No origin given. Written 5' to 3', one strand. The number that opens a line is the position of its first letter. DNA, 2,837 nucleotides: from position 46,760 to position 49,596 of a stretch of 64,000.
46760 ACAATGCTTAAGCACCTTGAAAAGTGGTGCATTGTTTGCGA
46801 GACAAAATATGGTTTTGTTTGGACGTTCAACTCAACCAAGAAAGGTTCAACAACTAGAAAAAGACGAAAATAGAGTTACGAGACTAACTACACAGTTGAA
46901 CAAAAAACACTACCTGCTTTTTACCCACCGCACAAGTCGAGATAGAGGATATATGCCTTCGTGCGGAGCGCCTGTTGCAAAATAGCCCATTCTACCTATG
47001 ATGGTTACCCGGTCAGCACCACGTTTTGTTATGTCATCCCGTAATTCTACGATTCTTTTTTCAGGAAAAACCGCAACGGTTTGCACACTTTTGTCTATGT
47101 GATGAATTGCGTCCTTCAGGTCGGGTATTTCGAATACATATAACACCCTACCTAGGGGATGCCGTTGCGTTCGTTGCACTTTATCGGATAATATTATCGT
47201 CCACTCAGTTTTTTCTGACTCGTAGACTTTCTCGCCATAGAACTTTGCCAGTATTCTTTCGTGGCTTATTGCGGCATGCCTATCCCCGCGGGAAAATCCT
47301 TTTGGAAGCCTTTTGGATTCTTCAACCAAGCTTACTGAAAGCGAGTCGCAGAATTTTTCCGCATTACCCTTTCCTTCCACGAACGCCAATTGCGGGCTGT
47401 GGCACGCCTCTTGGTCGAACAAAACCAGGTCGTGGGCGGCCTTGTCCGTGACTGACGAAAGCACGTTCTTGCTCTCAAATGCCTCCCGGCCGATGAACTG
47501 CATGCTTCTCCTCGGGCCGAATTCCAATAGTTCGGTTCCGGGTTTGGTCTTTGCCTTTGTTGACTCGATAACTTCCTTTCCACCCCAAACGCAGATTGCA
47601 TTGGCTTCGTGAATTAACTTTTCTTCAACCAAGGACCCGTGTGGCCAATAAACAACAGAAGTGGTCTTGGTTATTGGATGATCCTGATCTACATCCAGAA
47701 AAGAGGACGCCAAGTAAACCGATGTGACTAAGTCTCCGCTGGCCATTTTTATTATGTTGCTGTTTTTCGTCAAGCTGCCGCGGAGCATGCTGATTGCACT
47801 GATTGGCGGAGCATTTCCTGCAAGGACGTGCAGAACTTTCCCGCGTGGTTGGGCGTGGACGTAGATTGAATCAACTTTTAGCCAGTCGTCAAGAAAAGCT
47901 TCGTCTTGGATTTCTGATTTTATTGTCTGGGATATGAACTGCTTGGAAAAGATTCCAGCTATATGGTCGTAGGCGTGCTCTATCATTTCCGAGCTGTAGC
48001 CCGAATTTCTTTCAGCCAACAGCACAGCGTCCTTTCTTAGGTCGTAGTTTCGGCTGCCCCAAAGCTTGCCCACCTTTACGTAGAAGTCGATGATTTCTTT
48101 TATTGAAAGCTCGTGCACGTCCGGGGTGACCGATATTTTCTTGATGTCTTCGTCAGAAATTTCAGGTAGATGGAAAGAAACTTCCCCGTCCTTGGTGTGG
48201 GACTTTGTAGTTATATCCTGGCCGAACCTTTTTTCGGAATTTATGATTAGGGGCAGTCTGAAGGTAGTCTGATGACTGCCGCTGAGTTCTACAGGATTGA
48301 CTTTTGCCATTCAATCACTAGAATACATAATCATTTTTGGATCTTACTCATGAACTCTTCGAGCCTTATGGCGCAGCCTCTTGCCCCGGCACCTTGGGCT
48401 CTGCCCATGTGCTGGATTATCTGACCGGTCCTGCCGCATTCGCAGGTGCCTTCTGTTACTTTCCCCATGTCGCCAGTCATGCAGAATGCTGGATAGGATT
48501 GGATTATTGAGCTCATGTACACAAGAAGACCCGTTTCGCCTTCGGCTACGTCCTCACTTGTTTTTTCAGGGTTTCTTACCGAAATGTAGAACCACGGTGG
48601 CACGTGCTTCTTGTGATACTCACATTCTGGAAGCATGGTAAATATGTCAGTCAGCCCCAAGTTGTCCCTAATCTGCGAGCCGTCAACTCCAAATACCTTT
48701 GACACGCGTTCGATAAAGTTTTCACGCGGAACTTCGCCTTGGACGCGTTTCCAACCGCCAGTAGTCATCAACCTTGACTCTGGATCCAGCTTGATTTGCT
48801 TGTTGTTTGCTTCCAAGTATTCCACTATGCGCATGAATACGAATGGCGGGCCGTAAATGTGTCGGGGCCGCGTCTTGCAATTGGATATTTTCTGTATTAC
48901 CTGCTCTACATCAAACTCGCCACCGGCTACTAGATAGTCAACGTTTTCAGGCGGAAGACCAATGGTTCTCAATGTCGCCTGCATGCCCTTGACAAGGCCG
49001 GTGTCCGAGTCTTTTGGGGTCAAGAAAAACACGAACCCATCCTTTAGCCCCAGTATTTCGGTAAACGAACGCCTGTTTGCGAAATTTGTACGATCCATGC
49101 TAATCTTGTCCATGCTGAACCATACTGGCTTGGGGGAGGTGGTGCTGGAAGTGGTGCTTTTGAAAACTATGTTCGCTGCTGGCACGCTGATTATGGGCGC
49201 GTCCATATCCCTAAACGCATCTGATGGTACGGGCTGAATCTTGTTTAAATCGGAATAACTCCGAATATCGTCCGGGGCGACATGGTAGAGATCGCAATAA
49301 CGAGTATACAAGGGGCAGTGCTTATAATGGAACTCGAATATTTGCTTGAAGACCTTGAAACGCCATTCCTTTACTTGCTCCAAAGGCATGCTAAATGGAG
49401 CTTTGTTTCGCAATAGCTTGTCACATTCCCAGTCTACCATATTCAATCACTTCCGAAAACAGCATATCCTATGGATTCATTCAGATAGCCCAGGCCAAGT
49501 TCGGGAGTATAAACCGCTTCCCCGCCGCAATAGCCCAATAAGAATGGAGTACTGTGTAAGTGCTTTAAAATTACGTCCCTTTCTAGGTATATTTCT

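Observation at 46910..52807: Six-gene operon: KaiC-like, KaiC-like, Roadblock/LC7, FIST, LuxE-like, LuxC-like. A candidate sensory ATPase module wired to an acyl-activating/aldehyde-forming enzyme pair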

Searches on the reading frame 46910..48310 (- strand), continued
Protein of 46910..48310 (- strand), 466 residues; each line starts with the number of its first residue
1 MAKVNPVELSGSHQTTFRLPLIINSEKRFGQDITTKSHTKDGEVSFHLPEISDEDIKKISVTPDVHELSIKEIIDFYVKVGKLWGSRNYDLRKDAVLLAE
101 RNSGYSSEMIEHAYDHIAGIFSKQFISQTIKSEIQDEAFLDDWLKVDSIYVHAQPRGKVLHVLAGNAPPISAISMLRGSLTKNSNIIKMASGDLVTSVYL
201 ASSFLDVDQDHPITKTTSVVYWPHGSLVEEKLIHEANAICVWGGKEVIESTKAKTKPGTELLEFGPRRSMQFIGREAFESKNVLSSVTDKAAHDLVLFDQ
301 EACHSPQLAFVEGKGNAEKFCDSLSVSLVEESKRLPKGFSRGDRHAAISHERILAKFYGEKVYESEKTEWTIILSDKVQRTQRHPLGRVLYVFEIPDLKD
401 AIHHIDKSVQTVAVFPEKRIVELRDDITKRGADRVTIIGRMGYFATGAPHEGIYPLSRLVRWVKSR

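Call 68: find_related_loci(query=A6, collection=metagenome_contigs, flank=8000)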
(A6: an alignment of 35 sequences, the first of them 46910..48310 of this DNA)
Query A6 (466 aa) in metagenome_contigs; peptide patterns used: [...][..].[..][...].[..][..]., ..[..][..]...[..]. (x = any residue, [..] = any of these).
183 stretches matched a pattern; 86 encode a relative of the query (tblastn E <= 1e-3); the best 80 are kept; 78 distinct loci.
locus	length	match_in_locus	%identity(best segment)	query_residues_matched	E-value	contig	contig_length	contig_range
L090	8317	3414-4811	89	1-466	0e+0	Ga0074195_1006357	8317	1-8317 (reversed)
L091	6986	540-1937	89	1-466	0e+0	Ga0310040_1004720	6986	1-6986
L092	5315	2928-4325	89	1-466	0e+0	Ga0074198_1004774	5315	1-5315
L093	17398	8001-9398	88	1-466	0e+0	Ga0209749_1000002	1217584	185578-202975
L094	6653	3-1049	92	118-466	0e+0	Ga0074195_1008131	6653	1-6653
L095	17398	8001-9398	88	1-466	0e+0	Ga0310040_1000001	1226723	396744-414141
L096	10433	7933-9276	62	17-466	0e+0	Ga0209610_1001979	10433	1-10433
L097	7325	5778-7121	50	16-463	1e-150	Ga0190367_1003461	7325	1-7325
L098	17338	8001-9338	50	19-466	8e-150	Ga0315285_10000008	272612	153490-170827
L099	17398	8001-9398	89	1-466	0e+0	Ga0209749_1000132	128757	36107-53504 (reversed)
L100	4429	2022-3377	50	15-466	9e-152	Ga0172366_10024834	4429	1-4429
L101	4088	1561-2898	50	19-466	1e-152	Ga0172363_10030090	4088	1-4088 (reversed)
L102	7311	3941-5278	50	19-466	4e-148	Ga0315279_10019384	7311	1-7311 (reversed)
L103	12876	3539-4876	49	19-466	4e-146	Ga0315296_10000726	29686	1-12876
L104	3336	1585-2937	48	14-466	1e-151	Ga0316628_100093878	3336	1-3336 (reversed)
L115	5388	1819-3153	41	17-463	8e-119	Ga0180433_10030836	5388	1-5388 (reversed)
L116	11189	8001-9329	40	17-461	1e-118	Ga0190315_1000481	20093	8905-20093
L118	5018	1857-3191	40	16-463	1e-110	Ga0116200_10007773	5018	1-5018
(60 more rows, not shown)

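Call 81: search_protein_families(library=padloc, proteins=[window:46910-48310:-], max_evalue=0.001)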
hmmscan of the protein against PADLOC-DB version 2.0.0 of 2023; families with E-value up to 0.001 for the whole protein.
window:46910-48310:- (466 aa): 1 family
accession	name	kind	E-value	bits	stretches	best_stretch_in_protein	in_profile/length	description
PDLC04299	PDC-M02B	-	0.00086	16.3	0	386-437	43-92/378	-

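Call 84: search_protein_families(library=pfam, proteins=[L098:3140-3712:+, L098:3950-4711:+, L098:4722-5132:+, L098:10459-11412:+, L098:11931-13130:-, L098:13165-14718:-, L098:14718-16418:-, L116:952-2433:-, L116:2571-3236:-, L116:7941-9428:+], max_evalue=0.001)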
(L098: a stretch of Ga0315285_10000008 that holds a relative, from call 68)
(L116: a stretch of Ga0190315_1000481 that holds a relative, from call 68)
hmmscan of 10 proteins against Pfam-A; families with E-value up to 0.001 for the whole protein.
L098:3140-3712:+ (190 aa): 2 families
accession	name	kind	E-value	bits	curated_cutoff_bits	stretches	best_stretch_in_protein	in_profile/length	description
PF22769.1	DCD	-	6.1e-23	82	27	1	10-160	2-152/153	dCTP deaminase-like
PF00692.24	dUTPase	-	1.8e-13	50.8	22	1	71-162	14-105/129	dUTPase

L098:3950-4711:+ (253 aa): 3 families
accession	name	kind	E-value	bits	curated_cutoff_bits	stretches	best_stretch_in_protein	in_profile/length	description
PF01978.25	TrmB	-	4.9e-19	68.4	25.6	1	9-75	1-67/68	Sugar-specific transcriptional regulator TrmB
PF11495.14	Regulator_TrmB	-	3.8e-05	23.5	22.2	1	115-250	3-136/233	Archaeal transcriptional regulator TrmB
PF24217.1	DUF7436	-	5.1e-05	23.7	34.2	1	153-248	52-152/153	Family of unknown function (DUF7436)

L098:4722-5132:+ (136 aa): 2 families
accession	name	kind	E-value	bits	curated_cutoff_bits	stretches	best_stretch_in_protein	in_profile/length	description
PF00293.34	NUDIX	-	1.4e-14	54.6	21.1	1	13-119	10-119/134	NUDIX domain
PF14815.12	NUDIX_4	-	1e-08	35.4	35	1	12-125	3-106/113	NUDIX domain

L098:10459-11412:+ (317 aa): 0 families

L098:11931-13130:- (399 aa): 3 families
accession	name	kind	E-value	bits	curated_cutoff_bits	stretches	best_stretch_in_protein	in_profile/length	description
PF01909.29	NTP_transf_2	-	2.3e-08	34.8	21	1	34-82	13-56/93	Nucleotidyltransferase domain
PF18765.7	Polbeta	-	2.3e-08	34.5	26.9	1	35-81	9-56/93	Polymerase beta, Nucleotidyltransferase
PF22600.2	MTPAP-like_central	-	0.00016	22.2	27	1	15-80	19-76/139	Poly(A) RNA polymerase, mitochondrial-like, central palm domain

L098:13165-14718:- (517 aa): 1 family
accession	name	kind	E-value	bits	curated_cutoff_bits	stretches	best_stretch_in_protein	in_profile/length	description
PF01261.30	AP_endonuc_2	-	2.1e-05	24.8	31.1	0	312-427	122-229/249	Xylose isomerase-like TIM barrel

L098:14718-16418:- (566 aa): 0 families

L116:952-2433:- (493 aa): 2 families
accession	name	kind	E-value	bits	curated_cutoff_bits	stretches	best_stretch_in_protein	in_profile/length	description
PF05048.19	NosD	-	1.6e-45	155.6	23.6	3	333-446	80-209/212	Periplasmic copper-binding protein (NosD)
PF13229.12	Beta_helix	-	1.6e-42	145.2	25.9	4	249-369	26-149/158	Right handed beta helix region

L116:2571-3236:- (221 aa): 1 family
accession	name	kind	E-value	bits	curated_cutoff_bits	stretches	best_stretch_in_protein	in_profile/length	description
PF01912.23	eIF-6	-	7.1e-67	225.1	25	1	5-200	2-197/197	eIF-6 family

L116:7941-9428:+ (495 aa): 1 family
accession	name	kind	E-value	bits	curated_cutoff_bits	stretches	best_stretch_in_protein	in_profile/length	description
PF05893.19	LuxC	-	1.4e-83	281.5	21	1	73-463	5-400/401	Acyl-CoA reductase (LuxC)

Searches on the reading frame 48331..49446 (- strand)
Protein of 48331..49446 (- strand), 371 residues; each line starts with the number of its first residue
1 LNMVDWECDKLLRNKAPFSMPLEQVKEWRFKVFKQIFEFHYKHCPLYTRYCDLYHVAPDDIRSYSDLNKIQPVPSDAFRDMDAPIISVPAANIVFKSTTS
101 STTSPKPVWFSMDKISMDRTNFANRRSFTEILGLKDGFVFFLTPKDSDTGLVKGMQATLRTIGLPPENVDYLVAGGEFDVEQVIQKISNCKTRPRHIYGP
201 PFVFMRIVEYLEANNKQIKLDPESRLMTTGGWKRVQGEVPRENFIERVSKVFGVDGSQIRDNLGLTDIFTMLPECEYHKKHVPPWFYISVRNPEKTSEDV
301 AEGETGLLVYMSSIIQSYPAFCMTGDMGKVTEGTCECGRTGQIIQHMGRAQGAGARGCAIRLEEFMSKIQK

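Call 3: search_protein_families(library=pfam, proteins=[window:48331-49446:-], max_evalue=0.01)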
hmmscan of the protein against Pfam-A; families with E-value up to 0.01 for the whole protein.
window:48331-49446:- (371 aa): 1 family
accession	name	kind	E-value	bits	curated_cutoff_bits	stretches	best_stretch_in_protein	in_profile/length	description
PF04443.18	LuxE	-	2.8e-40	138.8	24.9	1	7-364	16-388/391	Acyl-protein synthetase, LuxE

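Call 4: search_protein_families(library=ncbifam, proteins=[window:48331-49446:-], max_evalue=0.01)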
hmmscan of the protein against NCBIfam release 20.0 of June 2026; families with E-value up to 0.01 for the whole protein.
window:48331-49446:- (371 aa): 6 families
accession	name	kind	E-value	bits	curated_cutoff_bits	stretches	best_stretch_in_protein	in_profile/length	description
NF052244.1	LCFA_lig_LuxE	equivalog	2.2e-39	135.5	550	2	171-365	168-365/367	long-chain-fatty-acid--protein ligase LuxE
NF053551.1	FlxY_rubin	equivalog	1.1e-15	57.3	520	1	23-344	7-316/424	flexirubin biosynthesis putative acyl-CoA ligase FlxY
NF045666.1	DVU1553_fam_AMP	equivalog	3.5e-11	42.8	300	1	22-346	20-326/331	DVU_1553 family AMP-dependent CoA ligase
NF041878.1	paak_haloarch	equivalog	3.9e-10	38.9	700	1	285-346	259-320/427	phenylacetate--CoA ligase PaaK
TIGR02155.1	PA_CoA_ligase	equivalog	4.9e-09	35.2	646.3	1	21-349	4-312/422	phenylacetate--CoA ligase PaaK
TIGR03335.1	F390_ftsA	equivalog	9e-05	21.3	458.7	1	36-342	25-321/445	coenzyme F390 synthetase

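Call 60: search_solved_structures(query=window:48331-49440:-, max_evalue=0.001, show_alignments=1)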
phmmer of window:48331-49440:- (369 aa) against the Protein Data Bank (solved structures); distinct sequences matched with E-value up to 0.001: 3.
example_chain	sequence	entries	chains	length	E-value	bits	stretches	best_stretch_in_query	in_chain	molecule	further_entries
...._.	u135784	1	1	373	4.6e-25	91.4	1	2-360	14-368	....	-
9s3l_A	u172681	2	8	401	2.8e-05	26.3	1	245-348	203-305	Phenylacetate-CoA ligase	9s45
2y27_A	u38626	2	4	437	9.8e-05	24.5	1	32-338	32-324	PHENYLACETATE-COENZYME A LIGASE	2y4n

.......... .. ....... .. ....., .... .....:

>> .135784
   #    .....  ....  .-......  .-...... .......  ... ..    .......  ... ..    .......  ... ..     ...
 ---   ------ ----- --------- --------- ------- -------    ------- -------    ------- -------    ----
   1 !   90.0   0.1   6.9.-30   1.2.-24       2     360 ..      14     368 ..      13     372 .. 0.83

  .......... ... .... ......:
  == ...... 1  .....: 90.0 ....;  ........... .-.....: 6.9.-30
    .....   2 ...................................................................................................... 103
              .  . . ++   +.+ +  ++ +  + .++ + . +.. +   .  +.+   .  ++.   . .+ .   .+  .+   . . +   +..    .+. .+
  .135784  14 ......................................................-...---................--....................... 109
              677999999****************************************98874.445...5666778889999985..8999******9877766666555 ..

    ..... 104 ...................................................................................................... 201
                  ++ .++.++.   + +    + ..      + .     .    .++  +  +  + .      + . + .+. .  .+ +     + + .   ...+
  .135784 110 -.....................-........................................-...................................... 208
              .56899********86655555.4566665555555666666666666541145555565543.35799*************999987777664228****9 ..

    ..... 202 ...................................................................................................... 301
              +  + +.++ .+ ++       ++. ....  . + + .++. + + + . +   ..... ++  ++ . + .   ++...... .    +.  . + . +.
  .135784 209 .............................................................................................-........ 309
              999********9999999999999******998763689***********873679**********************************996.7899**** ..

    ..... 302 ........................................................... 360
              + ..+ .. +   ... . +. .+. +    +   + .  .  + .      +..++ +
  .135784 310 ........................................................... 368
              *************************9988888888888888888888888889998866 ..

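Call 81: search_protein_families(library=padloc, proteins=[window:48331-49440:-], max_evalue=0.001)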
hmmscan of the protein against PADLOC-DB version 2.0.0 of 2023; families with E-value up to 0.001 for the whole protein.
window:48331-49440:- (369 aa): 0 families
